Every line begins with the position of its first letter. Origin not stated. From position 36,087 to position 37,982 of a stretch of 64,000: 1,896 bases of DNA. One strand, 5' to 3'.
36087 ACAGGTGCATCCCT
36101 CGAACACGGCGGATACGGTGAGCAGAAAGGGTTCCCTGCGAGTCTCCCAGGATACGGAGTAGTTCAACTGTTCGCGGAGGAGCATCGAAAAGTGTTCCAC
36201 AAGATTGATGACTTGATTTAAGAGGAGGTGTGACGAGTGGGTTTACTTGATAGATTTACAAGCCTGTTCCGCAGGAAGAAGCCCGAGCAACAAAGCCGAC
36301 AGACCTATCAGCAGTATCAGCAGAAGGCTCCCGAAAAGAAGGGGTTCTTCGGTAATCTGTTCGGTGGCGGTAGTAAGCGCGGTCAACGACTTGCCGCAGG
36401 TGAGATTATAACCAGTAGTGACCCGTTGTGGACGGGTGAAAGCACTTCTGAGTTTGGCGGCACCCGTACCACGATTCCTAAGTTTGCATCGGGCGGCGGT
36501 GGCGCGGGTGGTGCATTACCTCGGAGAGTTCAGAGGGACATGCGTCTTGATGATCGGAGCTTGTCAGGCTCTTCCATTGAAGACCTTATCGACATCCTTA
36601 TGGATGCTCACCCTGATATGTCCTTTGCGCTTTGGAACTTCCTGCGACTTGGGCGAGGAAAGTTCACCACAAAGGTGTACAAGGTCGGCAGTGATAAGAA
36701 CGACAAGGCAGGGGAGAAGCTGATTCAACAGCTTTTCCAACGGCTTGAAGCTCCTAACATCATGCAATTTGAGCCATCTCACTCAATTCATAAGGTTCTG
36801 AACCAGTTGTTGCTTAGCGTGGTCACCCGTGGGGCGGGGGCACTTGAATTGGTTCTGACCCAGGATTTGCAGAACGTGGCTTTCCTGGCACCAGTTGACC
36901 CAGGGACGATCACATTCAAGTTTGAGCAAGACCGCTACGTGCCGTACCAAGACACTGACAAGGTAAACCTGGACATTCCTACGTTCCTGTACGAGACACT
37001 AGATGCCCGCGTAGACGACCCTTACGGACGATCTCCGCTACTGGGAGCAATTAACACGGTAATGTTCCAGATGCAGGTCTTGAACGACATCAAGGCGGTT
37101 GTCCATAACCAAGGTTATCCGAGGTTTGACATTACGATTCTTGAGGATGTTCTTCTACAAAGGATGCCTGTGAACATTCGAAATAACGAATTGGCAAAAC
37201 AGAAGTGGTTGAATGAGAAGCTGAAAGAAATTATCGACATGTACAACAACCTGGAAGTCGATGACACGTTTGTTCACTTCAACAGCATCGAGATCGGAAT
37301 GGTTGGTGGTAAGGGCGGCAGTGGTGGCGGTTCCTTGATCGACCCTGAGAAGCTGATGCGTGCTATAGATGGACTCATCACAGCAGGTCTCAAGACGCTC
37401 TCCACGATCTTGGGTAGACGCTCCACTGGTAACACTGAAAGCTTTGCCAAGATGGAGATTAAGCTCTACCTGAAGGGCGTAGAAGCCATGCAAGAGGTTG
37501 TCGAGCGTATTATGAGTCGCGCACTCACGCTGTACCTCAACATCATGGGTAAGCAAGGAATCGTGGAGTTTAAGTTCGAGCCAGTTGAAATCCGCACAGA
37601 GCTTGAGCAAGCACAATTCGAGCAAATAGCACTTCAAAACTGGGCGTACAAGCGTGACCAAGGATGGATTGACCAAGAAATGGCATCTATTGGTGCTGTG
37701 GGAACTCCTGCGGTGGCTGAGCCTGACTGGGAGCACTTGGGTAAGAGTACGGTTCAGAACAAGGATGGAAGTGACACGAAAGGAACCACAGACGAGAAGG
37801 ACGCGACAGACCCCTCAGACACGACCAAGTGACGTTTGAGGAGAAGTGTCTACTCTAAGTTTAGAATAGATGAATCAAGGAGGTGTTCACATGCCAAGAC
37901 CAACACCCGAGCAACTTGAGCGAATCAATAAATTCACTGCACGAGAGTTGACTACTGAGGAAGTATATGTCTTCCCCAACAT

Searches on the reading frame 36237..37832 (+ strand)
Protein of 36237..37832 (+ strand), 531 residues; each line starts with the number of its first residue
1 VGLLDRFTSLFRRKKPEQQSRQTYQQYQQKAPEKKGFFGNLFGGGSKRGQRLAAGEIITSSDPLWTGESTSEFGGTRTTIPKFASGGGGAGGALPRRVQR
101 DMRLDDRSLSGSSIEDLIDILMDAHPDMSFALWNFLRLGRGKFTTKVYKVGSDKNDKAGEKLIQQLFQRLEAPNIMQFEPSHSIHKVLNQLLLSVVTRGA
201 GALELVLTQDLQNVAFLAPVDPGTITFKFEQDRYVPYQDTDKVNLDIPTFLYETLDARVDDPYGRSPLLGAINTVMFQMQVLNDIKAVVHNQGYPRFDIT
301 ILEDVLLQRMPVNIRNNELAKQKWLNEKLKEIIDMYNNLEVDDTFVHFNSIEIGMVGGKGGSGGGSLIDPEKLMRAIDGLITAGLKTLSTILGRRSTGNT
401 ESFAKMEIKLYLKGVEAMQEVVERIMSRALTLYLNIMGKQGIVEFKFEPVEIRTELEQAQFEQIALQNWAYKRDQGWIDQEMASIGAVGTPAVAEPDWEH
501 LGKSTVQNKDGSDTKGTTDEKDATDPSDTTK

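Call 12: search_protein_families(library=phrogs, proteins=[window:36237-37832:+], max_evalue=0.001)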
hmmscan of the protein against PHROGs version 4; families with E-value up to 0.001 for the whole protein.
window:36237-37832:+ (531 aa): 1 family
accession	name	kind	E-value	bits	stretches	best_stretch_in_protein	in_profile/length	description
phrog_3753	-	head and packaging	6.9e-95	319.7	1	112-517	55-451/503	portal protein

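Call 14: search_dna_similar(query=window:36237-37832:+, collection=phages, mode=protein, max_rows=25)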
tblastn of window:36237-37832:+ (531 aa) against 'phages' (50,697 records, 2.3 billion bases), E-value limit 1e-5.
Records with a match: 49; places in all: 49; records where one place covers at least 80% of the query: 4.
Best place of each record, by identity: <60% 49.
By first word of the organism name: Vibrio 26; Acinetobacter 5; Pseudomonas 5; Brevibacillus 3; Achromobacter 3; Bacillus 2; Caulobacter 2; Xylophilus 1; Enterococcus 1; Pseudoalteromonas 1.
By host as written in the record: - 17; Vibrio crassostreae 4; Vibrio parahaemolyticus 4; Brevibacillus laterosporus 3; Achromobacter xylosoxidans 3; Pseudomonas sp. 3; Acinetobacter baumannii 2; Caulobacter crescentus 2; and 10 more.
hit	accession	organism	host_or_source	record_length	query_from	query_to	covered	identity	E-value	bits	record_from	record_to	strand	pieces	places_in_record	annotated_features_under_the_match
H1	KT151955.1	Brevibacillus phage Jenst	Brevibacillus laterosporus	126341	97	529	82%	47.1%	2e-117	387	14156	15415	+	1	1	hypothetical protein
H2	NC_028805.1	Brevibacillus phage Jenst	Brevibacillus laterosporus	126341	97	529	82%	47.1%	2e-117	387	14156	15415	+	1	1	portal protein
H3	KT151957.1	Brevibacillus phage SecTim467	Brevibacillus laterosporus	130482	97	529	82%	47.1%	2e-117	387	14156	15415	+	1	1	hypothetical protein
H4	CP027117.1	Bacillus phage EZ-2018a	Bacillus pumilus strain 145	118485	97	529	82%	45.3%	4e-114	377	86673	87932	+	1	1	record has no annotation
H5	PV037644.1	Bacillus phage vB_BcM_CUBc25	Bacillus cereus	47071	120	496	71%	32.2%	1e-53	201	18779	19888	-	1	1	minor head protein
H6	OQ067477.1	Xylophilus phage Lumi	Xylophilus sp.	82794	117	457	64%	31.6%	2e-35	147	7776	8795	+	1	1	hypothetical protein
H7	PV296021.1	Enterococcus phage fHoEfm07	Enterococcus faecium #5864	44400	116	504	73%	27.0%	1e-29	129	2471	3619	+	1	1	portal protein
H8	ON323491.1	Acinetobacter phage vB_AbaS_TCUP2199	Acinetobacter baumannii TV2199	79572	100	465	69%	28.2%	5e-26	119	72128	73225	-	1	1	hypothetical protein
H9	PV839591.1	Acinetobacter phage fJoAci01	Acinetobacter baumannii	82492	100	465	69%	28.2%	5e-26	119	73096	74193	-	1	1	portal protein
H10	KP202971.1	Achromobacter phage JWF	Achromobacter xylosoxidans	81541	111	457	65%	28.8%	1e-27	124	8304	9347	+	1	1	hypothetical protein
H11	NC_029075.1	Achromobacter phage JWF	Achromobacter xylosoxidans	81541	111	457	65%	28.8%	1e-27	124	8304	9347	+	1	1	portal protein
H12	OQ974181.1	Achromobacter phage 2-1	Achromobacter xylosoxidans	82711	108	457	66%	28.3%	1e-28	127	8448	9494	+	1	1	hypothetical protein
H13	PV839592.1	Acinetobacter phage fJoAci04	Acinetobacter baumannii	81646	115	465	66%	27.9%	2e-25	117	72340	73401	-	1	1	portal protein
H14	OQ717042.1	Acinetobacter phage EAb13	Acinetobacter baumannii MRSN 423159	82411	115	465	66%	27.9%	2e-25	117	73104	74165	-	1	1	portal protein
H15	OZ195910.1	Vibrio phage K478b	Seawater and oysters mix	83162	129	523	74%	24.6%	1e-18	96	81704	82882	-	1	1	portal protein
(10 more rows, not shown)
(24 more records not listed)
